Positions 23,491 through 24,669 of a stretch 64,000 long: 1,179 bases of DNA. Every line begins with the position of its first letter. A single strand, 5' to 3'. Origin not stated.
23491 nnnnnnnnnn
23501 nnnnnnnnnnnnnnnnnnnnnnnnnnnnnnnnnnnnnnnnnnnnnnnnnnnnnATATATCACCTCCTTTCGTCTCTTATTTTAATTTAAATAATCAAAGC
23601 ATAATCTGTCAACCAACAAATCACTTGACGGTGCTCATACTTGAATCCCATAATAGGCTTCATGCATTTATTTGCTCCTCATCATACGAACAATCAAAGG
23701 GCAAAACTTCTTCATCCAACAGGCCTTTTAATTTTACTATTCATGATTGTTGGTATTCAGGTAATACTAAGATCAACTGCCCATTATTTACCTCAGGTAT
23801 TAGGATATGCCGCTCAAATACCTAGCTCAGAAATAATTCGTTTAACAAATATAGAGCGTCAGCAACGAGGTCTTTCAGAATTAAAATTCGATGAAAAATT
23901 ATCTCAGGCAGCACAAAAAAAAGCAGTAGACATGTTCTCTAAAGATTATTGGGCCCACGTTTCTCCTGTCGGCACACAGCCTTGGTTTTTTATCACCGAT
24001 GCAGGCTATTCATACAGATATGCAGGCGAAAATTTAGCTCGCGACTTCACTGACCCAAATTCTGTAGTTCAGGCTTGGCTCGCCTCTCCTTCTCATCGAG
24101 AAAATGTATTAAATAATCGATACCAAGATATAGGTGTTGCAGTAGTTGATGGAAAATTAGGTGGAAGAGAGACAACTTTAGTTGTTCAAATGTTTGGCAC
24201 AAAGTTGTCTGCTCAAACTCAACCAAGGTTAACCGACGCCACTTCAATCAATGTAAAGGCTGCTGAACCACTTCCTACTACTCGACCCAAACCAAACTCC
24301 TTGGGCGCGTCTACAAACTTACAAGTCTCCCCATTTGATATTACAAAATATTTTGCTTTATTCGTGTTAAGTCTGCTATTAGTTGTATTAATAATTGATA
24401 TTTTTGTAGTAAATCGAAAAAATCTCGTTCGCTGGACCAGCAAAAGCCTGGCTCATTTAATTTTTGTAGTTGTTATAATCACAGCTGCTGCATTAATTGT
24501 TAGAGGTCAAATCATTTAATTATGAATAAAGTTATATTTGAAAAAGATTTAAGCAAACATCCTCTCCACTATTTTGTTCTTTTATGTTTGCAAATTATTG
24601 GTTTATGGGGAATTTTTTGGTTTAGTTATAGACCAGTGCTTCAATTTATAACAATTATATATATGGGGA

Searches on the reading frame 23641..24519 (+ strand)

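Call 3: search_protein_families(library=pfam, proteins=[window:23641-24519:+], max_evalue=0.01)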
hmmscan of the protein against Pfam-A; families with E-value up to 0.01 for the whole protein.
window:23641-24519:+ (292 aa): 1 family
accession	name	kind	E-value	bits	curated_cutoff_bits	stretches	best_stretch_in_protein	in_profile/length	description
PF00188.32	CAP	-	2.4e-19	70.8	21.1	1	67-184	2-116/117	Cysteine-rich secretory protein family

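Call 4: search_protein_families(library=ncbifam, proteins=[window:23641-24519:+], max_evalue=0.01)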
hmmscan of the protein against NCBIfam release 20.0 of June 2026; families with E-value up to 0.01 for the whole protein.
window:23641-24519:+ (292 aa): 2 families
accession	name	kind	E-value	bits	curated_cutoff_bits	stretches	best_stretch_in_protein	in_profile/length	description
TIGR02909.1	spore_YkwD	subfamily_domain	7.9e-33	113.1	171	1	63-185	6-125/127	uncharacterized protein, YkwD family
NF052539.1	DivAsocLipDalA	equivalog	2.6e-14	53.4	200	1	67-173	53-159/169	divisome-associated lipoprotein DalA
